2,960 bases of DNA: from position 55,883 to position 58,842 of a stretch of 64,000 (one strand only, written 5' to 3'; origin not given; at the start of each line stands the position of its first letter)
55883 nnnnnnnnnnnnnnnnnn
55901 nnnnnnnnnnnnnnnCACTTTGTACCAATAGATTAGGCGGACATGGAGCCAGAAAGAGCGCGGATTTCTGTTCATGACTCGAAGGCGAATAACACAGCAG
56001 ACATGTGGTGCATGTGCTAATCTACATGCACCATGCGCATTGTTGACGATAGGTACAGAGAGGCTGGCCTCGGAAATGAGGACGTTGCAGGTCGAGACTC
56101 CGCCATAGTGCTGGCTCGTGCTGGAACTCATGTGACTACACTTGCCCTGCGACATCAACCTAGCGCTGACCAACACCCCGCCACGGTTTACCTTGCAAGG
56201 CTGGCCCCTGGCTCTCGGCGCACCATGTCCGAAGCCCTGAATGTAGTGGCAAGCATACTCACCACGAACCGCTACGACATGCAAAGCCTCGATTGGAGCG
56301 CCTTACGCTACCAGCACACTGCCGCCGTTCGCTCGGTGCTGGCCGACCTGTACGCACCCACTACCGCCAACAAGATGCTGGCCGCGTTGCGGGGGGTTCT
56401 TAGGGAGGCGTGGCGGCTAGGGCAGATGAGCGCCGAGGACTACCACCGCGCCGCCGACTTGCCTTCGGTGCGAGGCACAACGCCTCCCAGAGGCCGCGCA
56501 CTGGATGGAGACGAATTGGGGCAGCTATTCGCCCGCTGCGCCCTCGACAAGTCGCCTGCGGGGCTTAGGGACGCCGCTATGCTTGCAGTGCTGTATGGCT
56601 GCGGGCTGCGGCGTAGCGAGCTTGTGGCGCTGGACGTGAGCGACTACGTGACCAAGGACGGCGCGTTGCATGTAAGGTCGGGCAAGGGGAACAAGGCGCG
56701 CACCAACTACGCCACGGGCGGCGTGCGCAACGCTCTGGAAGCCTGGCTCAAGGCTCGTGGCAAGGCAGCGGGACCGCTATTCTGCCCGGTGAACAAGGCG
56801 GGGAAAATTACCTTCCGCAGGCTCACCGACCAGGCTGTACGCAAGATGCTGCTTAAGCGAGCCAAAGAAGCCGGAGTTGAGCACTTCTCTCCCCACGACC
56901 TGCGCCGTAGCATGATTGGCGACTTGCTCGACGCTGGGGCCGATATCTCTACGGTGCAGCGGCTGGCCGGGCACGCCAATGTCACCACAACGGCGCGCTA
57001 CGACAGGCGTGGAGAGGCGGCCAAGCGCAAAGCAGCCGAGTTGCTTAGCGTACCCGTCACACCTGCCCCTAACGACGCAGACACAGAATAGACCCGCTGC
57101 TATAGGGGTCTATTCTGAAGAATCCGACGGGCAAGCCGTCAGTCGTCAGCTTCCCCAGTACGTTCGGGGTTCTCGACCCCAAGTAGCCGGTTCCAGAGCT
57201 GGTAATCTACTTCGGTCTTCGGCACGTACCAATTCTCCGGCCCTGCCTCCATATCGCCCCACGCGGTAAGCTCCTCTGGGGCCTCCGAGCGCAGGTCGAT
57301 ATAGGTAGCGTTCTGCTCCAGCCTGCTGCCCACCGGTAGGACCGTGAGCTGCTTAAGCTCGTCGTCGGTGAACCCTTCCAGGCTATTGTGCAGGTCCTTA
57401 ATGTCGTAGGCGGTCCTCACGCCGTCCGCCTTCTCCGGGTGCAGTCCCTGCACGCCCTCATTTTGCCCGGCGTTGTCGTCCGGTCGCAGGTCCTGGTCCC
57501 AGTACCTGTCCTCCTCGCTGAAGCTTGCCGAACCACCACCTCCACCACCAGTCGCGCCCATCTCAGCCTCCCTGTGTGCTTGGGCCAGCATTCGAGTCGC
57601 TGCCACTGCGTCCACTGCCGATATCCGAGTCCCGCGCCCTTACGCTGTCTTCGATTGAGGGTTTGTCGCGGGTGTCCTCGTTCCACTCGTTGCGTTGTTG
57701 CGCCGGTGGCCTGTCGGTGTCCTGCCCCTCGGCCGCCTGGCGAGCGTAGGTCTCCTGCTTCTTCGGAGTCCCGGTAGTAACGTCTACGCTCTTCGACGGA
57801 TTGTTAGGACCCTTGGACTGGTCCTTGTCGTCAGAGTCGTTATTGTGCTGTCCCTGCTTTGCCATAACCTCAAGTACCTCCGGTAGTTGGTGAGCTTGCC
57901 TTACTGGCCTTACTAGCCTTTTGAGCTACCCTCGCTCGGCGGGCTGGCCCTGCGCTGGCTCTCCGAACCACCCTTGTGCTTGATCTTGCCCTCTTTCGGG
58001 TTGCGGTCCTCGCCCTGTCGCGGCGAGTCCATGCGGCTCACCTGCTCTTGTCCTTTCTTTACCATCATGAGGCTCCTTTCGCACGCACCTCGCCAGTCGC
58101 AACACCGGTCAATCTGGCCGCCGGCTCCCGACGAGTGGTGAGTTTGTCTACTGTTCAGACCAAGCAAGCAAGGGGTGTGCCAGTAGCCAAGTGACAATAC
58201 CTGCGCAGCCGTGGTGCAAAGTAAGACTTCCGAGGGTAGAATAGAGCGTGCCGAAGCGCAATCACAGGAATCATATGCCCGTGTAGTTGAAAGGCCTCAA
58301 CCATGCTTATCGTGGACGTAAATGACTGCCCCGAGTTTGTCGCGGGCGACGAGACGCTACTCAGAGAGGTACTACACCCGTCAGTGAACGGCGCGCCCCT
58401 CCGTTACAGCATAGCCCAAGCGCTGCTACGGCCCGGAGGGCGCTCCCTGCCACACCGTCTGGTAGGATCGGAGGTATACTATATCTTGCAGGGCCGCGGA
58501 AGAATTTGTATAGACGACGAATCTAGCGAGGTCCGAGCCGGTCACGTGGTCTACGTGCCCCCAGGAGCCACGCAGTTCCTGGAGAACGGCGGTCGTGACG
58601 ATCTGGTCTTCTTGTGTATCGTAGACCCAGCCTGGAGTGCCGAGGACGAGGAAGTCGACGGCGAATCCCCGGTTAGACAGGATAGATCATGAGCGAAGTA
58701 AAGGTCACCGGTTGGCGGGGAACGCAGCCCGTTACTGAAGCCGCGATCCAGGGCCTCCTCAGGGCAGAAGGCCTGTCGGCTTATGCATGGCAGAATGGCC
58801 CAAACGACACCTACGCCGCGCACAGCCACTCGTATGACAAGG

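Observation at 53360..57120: AT-richer islet: vWA-like membrane protein + 12-TM protein + tyrosine recombinase, with structured DNA at both integrase ends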

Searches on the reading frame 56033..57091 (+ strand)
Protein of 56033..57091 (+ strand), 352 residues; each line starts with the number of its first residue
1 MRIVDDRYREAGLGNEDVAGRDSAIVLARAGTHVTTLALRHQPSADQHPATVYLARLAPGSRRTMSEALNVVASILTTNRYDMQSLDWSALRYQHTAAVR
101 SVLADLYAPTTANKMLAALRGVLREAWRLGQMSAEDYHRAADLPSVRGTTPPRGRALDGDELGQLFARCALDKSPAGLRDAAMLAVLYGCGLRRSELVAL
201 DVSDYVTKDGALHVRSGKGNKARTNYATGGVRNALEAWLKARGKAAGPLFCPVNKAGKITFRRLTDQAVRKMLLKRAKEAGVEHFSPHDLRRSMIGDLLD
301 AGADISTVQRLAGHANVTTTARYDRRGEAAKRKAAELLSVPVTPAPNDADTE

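Call 3: search_protein_families(library=pfam, proteins=[window:56033-57091:+], max_evalue=0.01)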
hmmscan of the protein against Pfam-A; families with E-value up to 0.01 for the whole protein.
window:56033-57091:+ (352 aa): 1 family
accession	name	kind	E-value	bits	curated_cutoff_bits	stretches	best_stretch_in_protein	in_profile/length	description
PF00589.27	Phage_integrase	-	1.1e-32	113.7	27.1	1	157-325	3-167/172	Phage integrase family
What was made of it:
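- Checked: The third ORF (56033-57091) is a tyrosine recombinase: PF00589, 1e-32 (call 3).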

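Call 6: search_protein_families(library=ncbifam, proteins=[window:56033-57091:+], max_evalue=1)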
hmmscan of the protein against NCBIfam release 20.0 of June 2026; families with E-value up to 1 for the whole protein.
window:56033-57091:+ (352 aa): 12 families
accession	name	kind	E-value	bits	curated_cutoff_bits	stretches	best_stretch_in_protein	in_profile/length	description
TIGR02224.1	recomb_XerC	equivalog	2.2e-37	129.1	335.15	1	73-324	26-275/295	tyrosine recombinase XerC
NF001399.0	PRK00283.1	subfamily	5.6e-34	117.7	279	1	69-323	34-280/300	tyrosine recombinase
TIGR02225.1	recomb_XerD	equivalog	3.7e-30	105.3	329.6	1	98-323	49-271/290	site-specific tyrosine recombinase XerD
NF040815.2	recomb_XerA_Arch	equivalog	4.2e-29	101.9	220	1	155-324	95-252/263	site-specific tyrosine recombinase/integron integrase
NF002331.0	PRK01287.1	subfamily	3.2e-19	69.1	371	1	157-325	142-311/365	site-specific tyrosine recombinase XerC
NF003462.0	PRK05084.1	equivalog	2.6e-18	65.9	267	1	179-336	196-354/360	tyrosine recombinase XerS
TIGR02249.1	integrase_gron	subfamily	4.4e-18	65.7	265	2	255-324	228-298/315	integron integrase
NF011946.0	PRK15417.1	equivalog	1.7e-13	50.5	435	2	256-325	244-314/337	integron integrase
NF007371.0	PRK09871.1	subfamily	8.4e-11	41.8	222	1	170-325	18-173/198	tyrosine-type DNA invertase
NF007370.0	PRK09870.1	subfamily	7e-05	22.5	221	1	172-324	26-177/200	tyrosine-type DNA invertase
NF040693.1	recomb_GmtY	equivalog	0.00076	18.8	340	1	260-327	369-433/441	gamma-mobile-trio recombinase GmtY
NF047926.1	integrase_GmtZ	equivalog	0.0032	15.5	600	1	273-331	416-475/784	gamma-mobile-trio integrase GmtZ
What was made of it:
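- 56033..57091 (+): Adjacent tyrosine recombinase. It appears intact, with the R-K-H-R-H-Y catalytic residues identified by eye. Its composition is native. It is a neighbour and has not been shown to belong to the cassette. The XerC and XerD models score far below their cut-offs (calls 3, 6).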

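Call 20: search_protein_families(library=padloc, proteins=[window:56033-57091:+], max_evalue=0.1)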
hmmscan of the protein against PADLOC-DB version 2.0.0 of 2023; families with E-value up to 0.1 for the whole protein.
window:56033-57091:+ (352 aa): 0 families

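Call 75: search_dna_similar(query=window:56033-57088:+, collection=phages, mode=protein, max_rows=8)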
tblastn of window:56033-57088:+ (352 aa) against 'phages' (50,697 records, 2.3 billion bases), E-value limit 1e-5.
Records with a match: 369; places in all: 370; records where one place covers at least 80% of the query: 0.
Best place of each record, by identity: <60% 369.
By first word of the organism name: Mycobacterium 152; Gordonia 58; Arthrobacter 45; Bacteriophage 43; Bacillus 16; Listeria 12; Acinetobacter 6; Enterocloster 6; Ralstonia 5; Salmonella 4; and 15 more.
By host as written in the record: Mycobacterium smegmatis mc2 155 108; - 55; Gordonia terrae 3612 41; Arthrobacter globiformis NRRL B-2979 SEA 20; Mycobacterium smegmatis mc2155 17; Mycobacterium smegmatis mc#155 17; Arthrobacter globiformis B-2979 13; Listeria monocytogenes 12; and 43 more.
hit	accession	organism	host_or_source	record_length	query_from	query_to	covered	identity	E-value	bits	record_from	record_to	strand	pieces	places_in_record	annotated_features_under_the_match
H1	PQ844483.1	Arthrobacter phage QuinnAvery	Arthrobacter globiformis B-2979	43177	53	324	77%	30.2%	7e-8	60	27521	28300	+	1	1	38: tyrosine integrase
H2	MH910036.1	Arthrobacter phage Hestia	Arthrobacter globiformis NRRL B-2979 SEA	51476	53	324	77%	29.9%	1e-7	59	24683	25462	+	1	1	36: integrase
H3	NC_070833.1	Arthrobacter phage Hestia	Arthrobacter globiformis NRRL B-2979 SEA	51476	53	324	77%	29.9%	1e-7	59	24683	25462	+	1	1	36: integrase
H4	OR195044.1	Arthrobacter phage Gusanita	Arthrobacter globiformis B-2979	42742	53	324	77%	28.8%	4e-7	58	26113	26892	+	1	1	34: tyrosine integrase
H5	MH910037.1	Arthrobacter phage Isolde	Arthrobacter globiformis NRRL B-2979 SEA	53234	53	324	77%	28.4%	1e-7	59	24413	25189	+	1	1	36: integrase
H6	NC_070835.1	Arthrobacter phage Isolde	Arthrobacter globiformis NRRL B-2979 SEA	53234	53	324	77%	28.4%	1e-7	59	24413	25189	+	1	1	36: integrase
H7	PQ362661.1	Arthrobacter phage BenchScraper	Arthrobacter globiformis B-2979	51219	53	324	77%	28.4%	1e-7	59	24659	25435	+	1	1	36: tyrosine integrase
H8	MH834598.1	Arthrobacter phage Auxilium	Arthrobacter globiformis NRRL B-2979 SEA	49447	53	324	77%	28.4%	2e-7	59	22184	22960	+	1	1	34: integrase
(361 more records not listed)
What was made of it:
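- The integrase is only about 30% identical to phage integrases (call 75).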

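Call 76: search_dna_similar(query=window:56033-57088:+, collection=plasmids, mode=protein, max_rows=8)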
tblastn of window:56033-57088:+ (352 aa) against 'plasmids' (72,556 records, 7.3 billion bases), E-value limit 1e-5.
Records with a match: 4631; places in all: 5489; records where one place covers at least 80% of the query: 344.
Best place of each record, by identity: <60% 4631.
By first word of the organism name: Klebsiella 397; Salmonella 389; Escherichia 327; Enterobacter 277; Bacillus 274; Agrobacterium 180; Rhizobium 167; Sinorhizobium 166; Pseudomonas 138; Citrobacter 119; and 350 more.
By predicted mobility (MOB-suite, as given by PLSDB): conjugative 2479; non-mobilizable 1592; mobilizable 560.
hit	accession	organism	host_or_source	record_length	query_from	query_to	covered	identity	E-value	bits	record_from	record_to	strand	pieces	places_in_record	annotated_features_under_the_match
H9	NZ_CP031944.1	Nostoc sphaeroides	whole organism,water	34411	8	341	95%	52.4%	1e-88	298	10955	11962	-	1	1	site-specific integrase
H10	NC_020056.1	Anabaena cylindrica PCC 7122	water, most likely pond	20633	23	341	91%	54.2%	6e-92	307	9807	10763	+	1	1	site-specific integrase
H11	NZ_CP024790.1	Nostoc flagelliforme CCNUN1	cell culture,desert soil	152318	25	341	90%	54.1%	5e-89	299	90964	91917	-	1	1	site-specific integrase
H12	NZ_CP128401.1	Candidatus Chlorohelix allophototropha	Single colony of Candidatus Chlorohelix ...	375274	25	348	92%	52.8%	9e-93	310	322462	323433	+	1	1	tyrosine-type recombinase/integrase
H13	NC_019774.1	Anabaena cylindrica PCC 7122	water, most likely pond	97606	21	341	91%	53.3%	8e-95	315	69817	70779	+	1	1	tyrosine-type recombinase/integrase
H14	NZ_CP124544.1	Halotia branconii CENA392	Monoisolate,Whale bone on the ...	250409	26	341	90%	53.8%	2e-94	314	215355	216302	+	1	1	site-specific integrase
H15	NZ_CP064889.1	Tolypothrix sp. PCC 7601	Fresh water sample,Fresh water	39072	36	347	89%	54.0%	4e-88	296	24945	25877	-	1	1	site-specific integrase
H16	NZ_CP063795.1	Tolypothrix sp. PCC 7712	Soil sample,soil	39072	36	347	89%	54.0%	4e-88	296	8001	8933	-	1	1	site-specific integrase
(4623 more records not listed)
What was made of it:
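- Checked: Phage integrases reach only about 30% (calls 75, 76).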

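Call 77: get_annotated_region(hit=H12, flank=6000)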
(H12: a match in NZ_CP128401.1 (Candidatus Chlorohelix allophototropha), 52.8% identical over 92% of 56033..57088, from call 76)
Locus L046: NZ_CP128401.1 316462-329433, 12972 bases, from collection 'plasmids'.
description: Candidatus Chlorohelix allophototropha isolate L227-S17 plasmid unnamed1, complete sequence
organism: Candidatus Chlorohelix allophototropha (NCBI taxid 3003348)
taxonomy: Bacteria; Chloroflexota; Chloroflexia; Candidatus Chloroheliales; Candidatus Chloroheliaceae; Candidatus Chlorohelix; Candidatus Chlorohelix allophototropha
host: -; source: Single colony of Candidatus Chlorohelix allophototropha from a non-axenic enrichment (subculture 19.9); ...; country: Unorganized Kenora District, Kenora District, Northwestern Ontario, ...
typing (MOB-suite, as given by PLSDB): non-mobilizable
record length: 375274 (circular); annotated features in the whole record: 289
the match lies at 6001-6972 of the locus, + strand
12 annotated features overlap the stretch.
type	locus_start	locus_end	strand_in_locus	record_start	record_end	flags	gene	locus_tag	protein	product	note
CDS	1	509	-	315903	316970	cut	-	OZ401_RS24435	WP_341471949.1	DNA sulfur modification protein DndB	-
CDS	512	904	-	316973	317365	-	-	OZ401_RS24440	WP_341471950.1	DndE family protein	-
CDS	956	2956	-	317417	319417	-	dndD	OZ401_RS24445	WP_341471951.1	DNA sulfur modification protein DndD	-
CDS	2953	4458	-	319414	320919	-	dndC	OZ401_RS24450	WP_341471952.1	DNA phosphorothioation system sulfurtransferase DndC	-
CDS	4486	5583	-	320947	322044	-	dndB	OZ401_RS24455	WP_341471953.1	DNA sulfur modification protein DndB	-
CDS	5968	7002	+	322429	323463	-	-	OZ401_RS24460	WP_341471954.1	tyrosine-type recombinase/integrase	GO:0015074 - DNA integration [Evidence IEA]; GO:0006310 - DNA recombination [Evidence IEA]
CDS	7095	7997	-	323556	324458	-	-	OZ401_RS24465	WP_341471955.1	ATP-binding protein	-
CDS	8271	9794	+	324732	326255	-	istA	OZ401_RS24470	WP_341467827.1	IS21 family transposase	-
CDS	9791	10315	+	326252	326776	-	-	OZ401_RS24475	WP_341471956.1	ATP-binding protein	-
CDS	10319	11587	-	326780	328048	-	-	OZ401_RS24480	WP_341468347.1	IS4 family transposase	-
CDS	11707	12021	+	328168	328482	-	-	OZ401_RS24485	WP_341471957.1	ATP-binding protein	-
CDS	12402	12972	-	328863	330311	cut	-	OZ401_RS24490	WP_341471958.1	site-specific DNA-methyltransferase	GO:0009307 - DNA restriction-modification system [Evidence IEA]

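Call 78: get_annotated_region(hit=H13, flank=5000)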
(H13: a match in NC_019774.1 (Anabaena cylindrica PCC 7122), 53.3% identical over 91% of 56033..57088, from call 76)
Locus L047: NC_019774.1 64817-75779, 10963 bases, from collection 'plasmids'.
description: Anabaena cylindrica PCC 7122 plasmid pANACY.04, complete sequence
organism: Anabaena cylindrica PCC 7122 (NCBI taxid 272123)
taxonomy: Bacteria; Cyanobacteriota; Cyanophyceae; Nostocales; Nostocaceae; Anabaena; Anabaena cylindrica; Anabaena cylindrica PCC 7122
host: -; source: water, most likely pond; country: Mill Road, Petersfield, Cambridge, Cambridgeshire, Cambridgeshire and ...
typing (MOB-suite, as given by PLSDB): mobilizable; replicon rep_cluster_1665; relaxase MOBP
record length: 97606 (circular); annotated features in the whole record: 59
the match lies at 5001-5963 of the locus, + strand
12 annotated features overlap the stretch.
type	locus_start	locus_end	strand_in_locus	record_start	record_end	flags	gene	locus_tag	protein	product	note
CDS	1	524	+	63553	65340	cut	-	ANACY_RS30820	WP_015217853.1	relaxase/mobilization nuclease domain-containing protein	-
CDS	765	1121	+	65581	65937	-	-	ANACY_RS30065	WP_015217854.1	Spx/MgsR family RNA polymerase-binding regulatory protein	-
CDS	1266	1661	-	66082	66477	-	-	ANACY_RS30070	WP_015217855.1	type II toxin-antitoxin system VapC family toxin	-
CDS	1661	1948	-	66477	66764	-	-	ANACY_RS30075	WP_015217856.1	hypothetical protein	-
CDS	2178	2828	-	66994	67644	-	-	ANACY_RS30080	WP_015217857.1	hypothetical protein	-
CDS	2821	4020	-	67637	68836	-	-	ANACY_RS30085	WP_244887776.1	XRE family transcriptional regulator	-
CDS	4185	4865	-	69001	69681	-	-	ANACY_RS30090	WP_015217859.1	hypothetical protein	-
CDS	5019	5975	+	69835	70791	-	-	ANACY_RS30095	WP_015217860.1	tyrosine-type recombinase/integrase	GO:0015074 - DNA integration [Evidence IEA]; GO:0006310 - DNA recombination [Evidence IEA]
CDS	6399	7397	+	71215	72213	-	-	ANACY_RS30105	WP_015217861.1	IS630 family transposase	-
CDS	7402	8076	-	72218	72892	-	-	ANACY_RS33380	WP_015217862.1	hypothetical protein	-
CDS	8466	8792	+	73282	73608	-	-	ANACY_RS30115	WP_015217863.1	hypothetical protein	-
CDS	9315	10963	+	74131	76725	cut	-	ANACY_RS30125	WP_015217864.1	hypothetical protein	-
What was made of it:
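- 56033..57091 (+): Best relatives are plasmid integrases of Nostocales and Chlorohelix at 52-54% identity (calls 76-78).
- Its closest relatives sit on plasmids next to defence cargo and IS elements, for example the dnd cluster on a Chlorohelix plasmid (calls 76-78).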

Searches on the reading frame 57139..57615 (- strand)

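Call 3: search_protein_families(library=pfam, proteins=[window:57139-57615:-], max_evalue=0.01)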
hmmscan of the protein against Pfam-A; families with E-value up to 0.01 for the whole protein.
window:57139-57615:- (158 aa): 0 families

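Call 6: search_protein_families(library=ncbifam, proteins=[window:57139-57615:-], max_evalue=1)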
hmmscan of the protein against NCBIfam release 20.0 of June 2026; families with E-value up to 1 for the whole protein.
window:57139-57615:- (158 aa): 1 family
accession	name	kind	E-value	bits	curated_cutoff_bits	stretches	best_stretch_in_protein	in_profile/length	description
NF007051.0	PRK09505.1-1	equivalog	0.0057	14.7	864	1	19-141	266-377/686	alpha-amylase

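Call 7: search_protein_families(library=pfam, proteins=[window:57139-57615:-], max_evalue=10)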
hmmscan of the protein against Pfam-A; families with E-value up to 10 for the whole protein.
window:57139-57615:- (158 aa): 0 families

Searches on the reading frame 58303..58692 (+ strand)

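Call 3: search_protein_families(library=pfam, proteins=[window:58303-58692:+], max_evalue=0.01)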
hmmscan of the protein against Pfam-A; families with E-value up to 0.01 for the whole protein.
window:58303-58692:+ (129 aa): 5 families
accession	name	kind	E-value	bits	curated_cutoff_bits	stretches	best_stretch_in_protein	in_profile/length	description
PF07883.17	Cupin_2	-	4.6e-12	45.9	27.2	1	42-107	5-70/70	Cupin domain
PF00190.28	Cupin_1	-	3.2e-09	37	22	1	33-106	31-113/151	Cupin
PF02311.25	AraC_binding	-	0.00015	22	21.1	1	50-106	18-74/135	AraC-like ligand binding domain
PF05899.18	Cupin_3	-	0.00018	21.6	23.5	1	56-91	26-62/74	EutQ-like cupin domain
PF01050.24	MannoseP_isomer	-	0.00027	21.6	23.6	1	34-115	27-109/116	Mannose-6-phosphate isomerase C-terminal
